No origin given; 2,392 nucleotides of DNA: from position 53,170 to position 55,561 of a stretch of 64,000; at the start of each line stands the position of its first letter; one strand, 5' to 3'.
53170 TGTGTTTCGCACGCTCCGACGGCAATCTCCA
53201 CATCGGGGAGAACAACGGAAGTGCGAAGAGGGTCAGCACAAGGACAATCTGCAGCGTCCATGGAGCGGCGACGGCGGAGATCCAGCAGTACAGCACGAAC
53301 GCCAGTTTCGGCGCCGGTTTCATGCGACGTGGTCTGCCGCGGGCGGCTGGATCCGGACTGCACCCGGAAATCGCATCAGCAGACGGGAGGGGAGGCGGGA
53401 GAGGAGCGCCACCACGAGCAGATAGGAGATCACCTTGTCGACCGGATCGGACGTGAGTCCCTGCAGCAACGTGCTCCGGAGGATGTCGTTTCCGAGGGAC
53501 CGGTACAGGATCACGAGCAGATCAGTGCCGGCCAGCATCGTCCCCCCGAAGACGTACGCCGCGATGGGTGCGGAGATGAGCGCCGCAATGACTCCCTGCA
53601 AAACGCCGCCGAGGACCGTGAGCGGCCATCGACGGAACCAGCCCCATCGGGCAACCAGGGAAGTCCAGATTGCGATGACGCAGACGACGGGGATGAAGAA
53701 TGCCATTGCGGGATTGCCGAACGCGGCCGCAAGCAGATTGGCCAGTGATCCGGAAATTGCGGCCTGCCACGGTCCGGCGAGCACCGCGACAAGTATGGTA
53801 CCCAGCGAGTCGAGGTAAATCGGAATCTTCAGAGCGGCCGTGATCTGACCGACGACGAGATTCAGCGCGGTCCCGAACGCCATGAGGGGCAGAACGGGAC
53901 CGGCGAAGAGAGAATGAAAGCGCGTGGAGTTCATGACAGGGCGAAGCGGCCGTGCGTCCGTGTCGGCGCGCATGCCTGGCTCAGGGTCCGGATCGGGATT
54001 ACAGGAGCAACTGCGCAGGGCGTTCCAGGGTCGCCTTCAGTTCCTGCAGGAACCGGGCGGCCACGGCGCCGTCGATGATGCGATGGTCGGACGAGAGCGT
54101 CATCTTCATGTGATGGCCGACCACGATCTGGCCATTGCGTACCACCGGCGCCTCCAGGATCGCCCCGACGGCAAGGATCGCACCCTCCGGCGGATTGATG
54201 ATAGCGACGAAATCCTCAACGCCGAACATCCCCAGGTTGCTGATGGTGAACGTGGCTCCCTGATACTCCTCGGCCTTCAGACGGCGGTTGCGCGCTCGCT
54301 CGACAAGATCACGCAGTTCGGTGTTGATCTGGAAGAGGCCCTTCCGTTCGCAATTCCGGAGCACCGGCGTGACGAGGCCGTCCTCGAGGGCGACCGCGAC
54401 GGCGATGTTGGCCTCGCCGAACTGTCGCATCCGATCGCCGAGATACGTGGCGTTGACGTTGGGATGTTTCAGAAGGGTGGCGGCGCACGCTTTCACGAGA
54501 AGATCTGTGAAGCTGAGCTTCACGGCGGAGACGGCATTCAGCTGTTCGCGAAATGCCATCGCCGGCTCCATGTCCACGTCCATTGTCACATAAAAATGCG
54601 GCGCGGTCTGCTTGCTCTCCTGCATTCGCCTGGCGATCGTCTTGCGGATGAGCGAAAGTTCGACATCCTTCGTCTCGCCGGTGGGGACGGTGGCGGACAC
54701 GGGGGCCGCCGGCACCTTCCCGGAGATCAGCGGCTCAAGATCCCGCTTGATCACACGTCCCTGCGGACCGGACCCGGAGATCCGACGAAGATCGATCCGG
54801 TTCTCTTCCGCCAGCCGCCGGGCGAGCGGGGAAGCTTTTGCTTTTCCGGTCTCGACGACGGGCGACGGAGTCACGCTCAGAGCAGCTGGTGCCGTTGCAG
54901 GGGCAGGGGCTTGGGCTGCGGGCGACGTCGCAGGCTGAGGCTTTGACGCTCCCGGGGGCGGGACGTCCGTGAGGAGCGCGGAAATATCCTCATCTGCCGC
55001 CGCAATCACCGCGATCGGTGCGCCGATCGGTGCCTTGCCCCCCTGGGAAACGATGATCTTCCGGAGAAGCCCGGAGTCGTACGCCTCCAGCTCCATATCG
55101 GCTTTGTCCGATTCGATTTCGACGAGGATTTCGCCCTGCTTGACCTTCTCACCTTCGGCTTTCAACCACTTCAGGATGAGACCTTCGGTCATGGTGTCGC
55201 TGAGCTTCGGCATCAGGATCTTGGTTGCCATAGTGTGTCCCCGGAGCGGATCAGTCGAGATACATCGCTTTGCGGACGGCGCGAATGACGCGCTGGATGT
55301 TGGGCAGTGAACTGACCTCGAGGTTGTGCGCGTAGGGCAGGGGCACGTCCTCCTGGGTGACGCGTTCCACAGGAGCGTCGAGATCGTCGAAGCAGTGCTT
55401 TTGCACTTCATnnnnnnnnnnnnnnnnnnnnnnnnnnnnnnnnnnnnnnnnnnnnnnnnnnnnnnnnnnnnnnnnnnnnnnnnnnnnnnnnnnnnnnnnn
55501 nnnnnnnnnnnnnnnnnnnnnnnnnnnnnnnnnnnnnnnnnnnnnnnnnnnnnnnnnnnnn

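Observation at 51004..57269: Pyruvate dehydrogenase E1alpha-E1beta-E2 genes run directly into a complete ECF transporter (S-T-A-A')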

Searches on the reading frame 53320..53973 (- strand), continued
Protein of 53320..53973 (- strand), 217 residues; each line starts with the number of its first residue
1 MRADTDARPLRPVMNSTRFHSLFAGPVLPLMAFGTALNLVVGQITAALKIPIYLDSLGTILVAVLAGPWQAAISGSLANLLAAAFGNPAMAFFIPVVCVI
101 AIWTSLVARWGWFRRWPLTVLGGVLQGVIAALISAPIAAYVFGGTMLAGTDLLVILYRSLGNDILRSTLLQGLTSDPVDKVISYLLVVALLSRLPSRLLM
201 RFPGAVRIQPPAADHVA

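Call 24: search_solved_structures(query=A1, max_evalue=10, show_alignments=2)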
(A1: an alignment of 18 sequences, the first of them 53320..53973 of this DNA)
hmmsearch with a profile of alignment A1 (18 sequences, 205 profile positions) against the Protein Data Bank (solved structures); distinct sequences matched with E-value up to 10: 3.
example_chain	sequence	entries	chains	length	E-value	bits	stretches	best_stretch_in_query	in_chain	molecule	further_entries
5d0y_A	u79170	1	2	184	5.7e-05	26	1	7-150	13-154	Conserved hypothetical membrane protein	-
5d3m_C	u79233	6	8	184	0.016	18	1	7-148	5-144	S-component for folate | Conserved hypothetical membrane protein | Folate family ECF transporter S component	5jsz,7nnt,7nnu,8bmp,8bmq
4m58_A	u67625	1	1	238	1.3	11.8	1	6-199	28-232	Cobalamin biosynthesis protein CbiM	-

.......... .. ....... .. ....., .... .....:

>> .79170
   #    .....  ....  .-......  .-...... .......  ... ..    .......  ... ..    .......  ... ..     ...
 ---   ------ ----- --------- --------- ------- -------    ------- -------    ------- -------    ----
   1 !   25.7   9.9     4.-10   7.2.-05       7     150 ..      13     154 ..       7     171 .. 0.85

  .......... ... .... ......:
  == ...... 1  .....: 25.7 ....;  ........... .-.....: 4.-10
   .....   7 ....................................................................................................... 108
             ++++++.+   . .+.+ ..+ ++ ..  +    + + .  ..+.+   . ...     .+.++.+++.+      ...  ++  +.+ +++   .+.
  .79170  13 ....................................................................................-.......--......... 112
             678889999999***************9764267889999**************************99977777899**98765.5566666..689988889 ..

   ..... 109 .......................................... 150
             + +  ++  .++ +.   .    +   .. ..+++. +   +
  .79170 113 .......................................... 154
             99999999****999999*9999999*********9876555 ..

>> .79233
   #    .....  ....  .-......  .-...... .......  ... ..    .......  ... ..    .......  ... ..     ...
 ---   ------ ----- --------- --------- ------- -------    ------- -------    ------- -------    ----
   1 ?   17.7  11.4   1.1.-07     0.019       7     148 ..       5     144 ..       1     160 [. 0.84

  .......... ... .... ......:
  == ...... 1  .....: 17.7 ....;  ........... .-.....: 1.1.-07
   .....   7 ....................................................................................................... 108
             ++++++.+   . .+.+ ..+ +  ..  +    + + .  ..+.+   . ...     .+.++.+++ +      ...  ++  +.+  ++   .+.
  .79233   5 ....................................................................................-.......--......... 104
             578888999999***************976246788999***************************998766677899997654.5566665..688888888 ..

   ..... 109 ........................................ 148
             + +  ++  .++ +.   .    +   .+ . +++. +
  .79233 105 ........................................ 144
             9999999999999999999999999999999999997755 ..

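Call 61: predict_structure(alignment_id=A1)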
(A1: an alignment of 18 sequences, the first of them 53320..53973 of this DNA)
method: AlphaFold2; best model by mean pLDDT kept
length: 217 residues; sequences in the alignment: 18
mean_pLDDT: 88.3   pTM: 0.84
mean pLDDT of the five models: 88.3, 86.9, 85.6, 83.2, 83.0
residues with pLDDT >= 90: 150; 70-90: 39; 50-70: 24; < 50: 4
segments of 3 or more residues with pLDDT < 50: none
pLDDT, mean of each block of 10 residues (from residue 1): 56 62 89 97 87 91 97 97 91 96 97 95 97 93 71 91 95 94 97 94 89 58
secondary structure, 60 per line:
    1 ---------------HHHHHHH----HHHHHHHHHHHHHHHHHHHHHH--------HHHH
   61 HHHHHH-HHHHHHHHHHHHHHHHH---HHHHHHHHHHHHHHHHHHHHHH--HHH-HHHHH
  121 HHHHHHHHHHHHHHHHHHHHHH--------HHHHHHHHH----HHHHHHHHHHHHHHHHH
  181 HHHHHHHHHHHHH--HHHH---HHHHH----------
elements in order: H16-22 H27-48 H57-66 H68-84 H88-109 H116-142 H151-159 H164-193 H196-199 H203-207

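Call 68: fold_search(model_id=the predicted structure, library=pdb)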
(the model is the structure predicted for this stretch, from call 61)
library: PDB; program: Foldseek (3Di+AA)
matches with E <= 10: 150; with E <= 0.001: 0
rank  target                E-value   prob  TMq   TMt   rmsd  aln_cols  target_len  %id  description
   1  4muu_A                4.4e-02  1.00  0.57  0.68   3.9       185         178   14  Structure of ThiT with pyrithiamine bound (released 2014-09-17)
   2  7nnt_C                5.5e-02  1.00  0.45  0.55   6.3       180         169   18  Cryo-EM structure of the folate-specific ECF transporter complex in DDM micelles (released 2021-08-18)
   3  5kbw_B                7.9e-02  1.00  0.52  0.64   5.6       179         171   13  Crystal structure of TmRibU, the riboflavin-binding S subunit from the Thermotoga maritima ECF transporter (released 2016-06-29)
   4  5jsz_C                8.3e-02  0.99  0.41  0.52   7.5       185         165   17  Folate ECF transporter: apo state (released 2016-05-18)
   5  5kbw_A                8.7e-02  1.00  0.52  0.64   5.7       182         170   15  Crystal structure of TmRibU, the riboflavin-binding S subunit from the Thermotoga maritima ECF transporter (released 2016-06-29)
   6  3rlb_B                9.5e-02  1.00  0.54  0.65   4.3       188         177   13  Crystal structure at 2.0 A of the S-component for thiamin from an ECF-type ABC transporter (released 2011-06-29)
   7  5kc0                  9.5e-02  1.00  0.45  0.56   5.6       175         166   14  Crystal structure of TmRibU, hexagonal crystal form (released 2016-06-29)
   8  4huq_S                9.5e-02  1.00  0.47  0.59   5.4       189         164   16  Crystal Structure of a transporter (released 2013-04-17)
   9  3rlb_A                1.4e-01  1.00  0.55  0.66   4.1       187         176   12  Crystal structure at 2.0 A of the S-component for thiamin from an ECF-type ABC transporter (released 2011-06-29)
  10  5kc4_E                1.4e-01  1.00  0.45  0.57   6.4       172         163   11  Structure of TmRibU, orthorhombic crystal form (released 2016-06-29)
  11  4tkr_A                1.4e-01  0.99  0.49  0.56   5.3       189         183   14  Native-SAD phasing for ThiT from Listeria monocytogenes serovar. (released 2014-06-18)
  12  4tkr_B                1.5e-01  1.00  0.51  0.58   5.3       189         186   15  Native-SAD phasing for ThiT from Listeria monocytogenes serovar. (released 2014-06-18)
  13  6zg3_C                5.0e-01  0.96  0.51  0.53   6.4       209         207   19  the structure of ECF PanT transporter in a complex with a nanobody (released 2021-03-03)
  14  3p5n_A                1.2e+00  0.92  0.51  0.63   4.8       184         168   12  Structure and mechanism of the S component of a bacterial ECF transporter (released 2010-11-03)
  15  8e0n_E                1.2e+00  0.15  0.21  0.25  16.7       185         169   14  Homotrimeric variant of tcTRP9, BGL18 (released 2023-04-12)
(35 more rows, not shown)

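Call 85: search_protein_families(library=pfam, proteins=[P0117, P0020], max_evalue=0.01)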
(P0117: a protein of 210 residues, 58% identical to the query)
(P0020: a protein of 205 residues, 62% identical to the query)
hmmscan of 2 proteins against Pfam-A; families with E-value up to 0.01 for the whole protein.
P0117 (210 aa): 1 family
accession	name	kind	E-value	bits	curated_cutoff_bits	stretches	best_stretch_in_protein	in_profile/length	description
PF12822.12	ECF_trnsprt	-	5.9e-07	30.1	30.7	1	25-153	10-141/169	ECF transporter, substrate-specific component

P0020 (205 aa): 2 families
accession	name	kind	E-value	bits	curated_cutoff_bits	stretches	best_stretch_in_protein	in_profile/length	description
PF12822.12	ECF_trnsprt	-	9.3e-07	29.5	30.7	1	22-185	7-156/169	ECF transporter, substrate-specific component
PF01891.21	CbiM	-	0.0025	18.1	23.1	1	17-138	37-160/205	Cobalt uptake substrate-specific transmembrane region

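Call 91: search_solved_structures(query=L064:8708-9967:+, max_evalue=1e-10)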
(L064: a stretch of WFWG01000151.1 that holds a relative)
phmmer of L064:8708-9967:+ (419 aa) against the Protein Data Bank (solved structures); distinct sequences matched with E-value up to 1e-10: 55.
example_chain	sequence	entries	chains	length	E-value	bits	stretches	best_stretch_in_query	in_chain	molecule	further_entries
1ozm_A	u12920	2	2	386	1.9e-107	363.1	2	144-412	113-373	Queuine tRNA-ribosyltransferase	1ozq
3bl3_A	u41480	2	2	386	2.2e-107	362.9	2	144-412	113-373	Queuine tRNA-ribosyltransferase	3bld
4hsh_A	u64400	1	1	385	2.4e-107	362.7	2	144-412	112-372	Queuine tRNA-ribosyltransferase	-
2pot_A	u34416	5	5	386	3.5e-107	362.2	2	144-412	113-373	Queuine tRNA-ribosyltransferase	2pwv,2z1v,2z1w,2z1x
6ygl_A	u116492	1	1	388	3.5e-107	362.2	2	144-412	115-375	Queuine tRNA-ribosyltransferase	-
2oko_A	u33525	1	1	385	3.8e-107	362.1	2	144-412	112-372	Queuine tRNA-ribosyltransferase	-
5i00_A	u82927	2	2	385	4.7e-107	361.7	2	144-412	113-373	Queuine tRNA-ribosyltransferase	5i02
1enu_A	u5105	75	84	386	4.8e-107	361.7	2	144-412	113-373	TRNA-GUANINE TRANSGLYCOSYLASE | QUEUINE TRNA-RIBOSYLTRANSFERASE | TRNA-GUANINE-TRANSGLYCOSYLASE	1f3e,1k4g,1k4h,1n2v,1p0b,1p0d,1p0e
4kwo_A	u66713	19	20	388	4.9e-107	361.7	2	144-412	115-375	Queuine tRNA-ribosyltransferase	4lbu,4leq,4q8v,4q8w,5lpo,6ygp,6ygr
1y5v_A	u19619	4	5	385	5.2e-107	361.6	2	144-412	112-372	Queuine tRNA-ribosyltransferase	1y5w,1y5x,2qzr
3unt_A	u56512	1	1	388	1.3e-106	360.3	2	144-412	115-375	Queuine tRNA-ribosyltransferase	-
1efz_A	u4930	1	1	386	1.3e-106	360.3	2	144-412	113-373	TRNA-GUANINE TRANSGLYCOSYLASE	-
5n6f_A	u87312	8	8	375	1.4e-106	360.2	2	144-412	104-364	Queuine tRNA-ribosyltransferase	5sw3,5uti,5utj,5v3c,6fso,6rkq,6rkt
6yfx_A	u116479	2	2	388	1.7e-106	359.9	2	144-412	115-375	Queuine tRNA-ribosyltransferase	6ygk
4q8n_A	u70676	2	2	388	1.8e-106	359.9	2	144-412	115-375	Queuine tRNA-ribosyltransferase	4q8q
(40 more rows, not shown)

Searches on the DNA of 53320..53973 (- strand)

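Call 49: search_rna_families(sources=[L010, L011, L012, L016, L017, L015, L031, L033, L034], threshold=evalue, max_evalue=1)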
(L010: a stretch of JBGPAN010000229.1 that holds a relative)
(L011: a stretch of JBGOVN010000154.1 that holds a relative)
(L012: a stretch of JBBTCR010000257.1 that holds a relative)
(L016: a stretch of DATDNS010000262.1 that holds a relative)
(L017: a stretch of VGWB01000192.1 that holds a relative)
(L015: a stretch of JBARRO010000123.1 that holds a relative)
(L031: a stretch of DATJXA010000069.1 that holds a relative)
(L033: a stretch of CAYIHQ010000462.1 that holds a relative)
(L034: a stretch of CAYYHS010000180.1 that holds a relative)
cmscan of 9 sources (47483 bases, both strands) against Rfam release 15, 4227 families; matches with E-value up to 1: 1.
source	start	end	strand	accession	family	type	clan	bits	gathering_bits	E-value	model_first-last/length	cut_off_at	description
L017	911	969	-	RF01516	v-snoRNA-1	Gene; snRNA; snoRNA; CD-box;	-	24.9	75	0.77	1-65/65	no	Human herpesvirus 1 small nucleolar RNA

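Call 50: search_rna_families(sources=[L041, L047, L049, L057, L059, L086, L087, L045, L062, L076, L082], threshold=evalue, max_evalue=1)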
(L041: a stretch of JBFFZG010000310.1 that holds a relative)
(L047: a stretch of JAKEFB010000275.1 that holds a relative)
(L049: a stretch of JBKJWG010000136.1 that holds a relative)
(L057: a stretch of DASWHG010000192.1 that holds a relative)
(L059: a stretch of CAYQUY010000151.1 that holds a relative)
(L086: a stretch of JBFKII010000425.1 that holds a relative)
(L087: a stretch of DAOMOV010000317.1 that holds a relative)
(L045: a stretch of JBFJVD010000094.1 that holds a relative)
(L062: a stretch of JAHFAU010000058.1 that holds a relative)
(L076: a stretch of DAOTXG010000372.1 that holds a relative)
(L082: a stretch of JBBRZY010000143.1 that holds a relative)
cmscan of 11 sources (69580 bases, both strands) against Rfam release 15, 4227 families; matches with E-value up to 1: 3.
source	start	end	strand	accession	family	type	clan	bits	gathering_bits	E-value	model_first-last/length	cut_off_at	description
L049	91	161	+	RF00005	tRNA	Gene; tRNA;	CL00001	68.8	29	7.1e-13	1-71/71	no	tRNA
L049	31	120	-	RF00506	Thr_leader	Cis-reg; leader;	-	26.7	55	0.87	1-118/118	no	Threonine operon leader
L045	1993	2064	-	RF02784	SorX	Gene; sRNA;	-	24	46.6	0.2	1-73/73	no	Singlet oxygen resistance RNA X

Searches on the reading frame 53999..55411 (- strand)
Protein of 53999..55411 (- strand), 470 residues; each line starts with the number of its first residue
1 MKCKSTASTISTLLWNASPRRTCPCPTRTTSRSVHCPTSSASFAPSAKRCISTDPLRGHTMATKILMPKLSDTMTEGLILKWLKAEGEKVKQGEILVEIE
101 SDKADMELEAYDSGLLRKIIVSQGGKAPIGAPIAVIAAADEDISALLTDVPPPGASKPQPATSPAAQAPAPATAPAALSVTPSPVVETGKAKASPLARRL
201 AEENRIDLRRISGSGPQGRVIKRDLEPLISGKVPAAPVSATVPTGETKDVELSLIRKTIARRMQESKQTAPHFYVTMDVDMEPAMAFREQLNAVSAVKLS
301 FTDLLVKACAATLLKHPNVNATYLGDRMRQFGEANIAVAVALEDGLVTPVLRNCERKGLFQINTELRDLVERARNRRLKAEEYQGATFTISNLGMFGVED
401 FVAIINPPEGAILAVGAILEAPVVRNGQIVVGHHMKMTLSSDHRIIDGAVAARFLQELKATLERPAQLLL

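Call 4: search_protein_families(library=pfam, proteins=[window:53999-55411:-], max_evalue=0.01)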
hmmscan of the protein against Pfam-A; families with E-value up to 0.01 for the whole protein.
window:53999-55411:- (470 aa): 3 families
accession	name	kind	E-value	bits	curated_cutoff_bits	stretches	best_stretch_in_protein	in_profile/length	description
PF00198.28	2-oxoacid_dh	-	4.3e-86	288.6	23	1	245-470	2-232/232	2-oxoacid dehydrogenases acyltransferase (catalytic domain)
PF00364.28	Biotin_lipoyl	-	5.9e-18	64.9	22.1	1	64-136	2-73/73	Biotin-requiring enzyme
PF02817.22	E3_binding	-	7.7e-15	55.3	23.7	1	192-226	2-36/36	e3 binding domain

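Call 5: search_protein_families(library=ncbifam, proteins=[window:53999-55411:-], max_evalue=0.01)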
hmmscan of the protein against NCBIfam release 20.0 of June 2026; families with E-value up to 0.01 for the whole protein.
window:53999-55411:- (470 aa): 18 families
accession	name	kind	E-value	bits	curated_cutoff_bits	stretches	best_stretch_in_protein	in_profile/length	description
TIGR01349.1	PDHac_trf_mito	equivalog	4.9e-133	444.4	445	1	64-470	1-437/437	pyruvate dehydrogenase complex dihydrolipoamide acetyltransferase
NF004309.0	PRK05704.1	equivalog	4.6e-81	273.3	449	1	61-470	1-406/408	2-oxoglutarate dehydrogenase complex dihydrolipoyllysine-residue succinyltransferase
NF008814.0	PRK11854.1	equivalog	1.7e-79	268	722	1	58-469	203-636/637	pyruvate dehydrogenase complex dihydrolipoyllysine-residue acetyltransferase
TIGR01347.1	sucB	equivalog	1.1e-77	261.9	378.65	1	64-470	2-402/404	dihydrolipoyllysine-residue succinyltransferase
TIGR01348.1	PDHac_trf_long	equivalog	6.1e-68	229.8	552.1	1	43-470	137-587/587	dihydrolipoyllysine-residue acetyltransferase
NF011416.0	PRK14843.1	equivalog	2.2e-64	217.5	429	1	189-469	47-346/347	dihydrolipoamide acetyltransferase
TIGR02927.1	SucB_Actino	equivalog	2.9e-64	217.9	423.45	1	42-464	107-570/579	2-oxoglutarate dehydrogenase, E2 component, dihydrolipoamide succinyltransferase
NF008815.0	PRK11857.1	equivalog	2.8e-47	161.7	378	1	190-467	3-304/308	dihydrolipoamide acetyltransferase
NF011457.0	PRK14875.1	equivalog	2.1e-27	96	307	1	61-238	2-135/372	acetoin dehydrogenase dihydrolipoyllysine-residue acetyltransferase subunit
NF008854.0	PRK11892.1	equivalog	1.8e-25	89.6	454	1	61-172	1-114/464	pyruvate dehydrogenase complex E1 component subunit beta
NF008907.0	PRK12270.1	equivalog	4.7e-25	87.6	878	1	161-463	74-362/1241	multifunctional oxoglutarate decarboxylase/oxoglutarate dehydrogenase thiamine pyrophosphate-binding subunit/dihydrolipoyllysine-residue suc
NF004173.0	PRK05641.1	equivalog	9.3e-05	23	199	1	32-133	54-149/153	putative acetyl-CoA carboxylase biotin carboxyl carrier protein subunit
TIGR01108.1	oadA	equivalog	0.0001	20.9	756.5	1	74-127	523-576/582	sodium-extruding oxaloacetate decarboxylase subunit alpha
NF010643.0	PRK14040.1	subfamily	0.00027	19.5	892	1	76-133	534-591/595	oxaloacetate decarboxylase subunit alpha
NF006761.0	PRK09282.1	domain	0.00029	19.5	402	1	74-136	527-589/591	pyruvate carboxylase subunit B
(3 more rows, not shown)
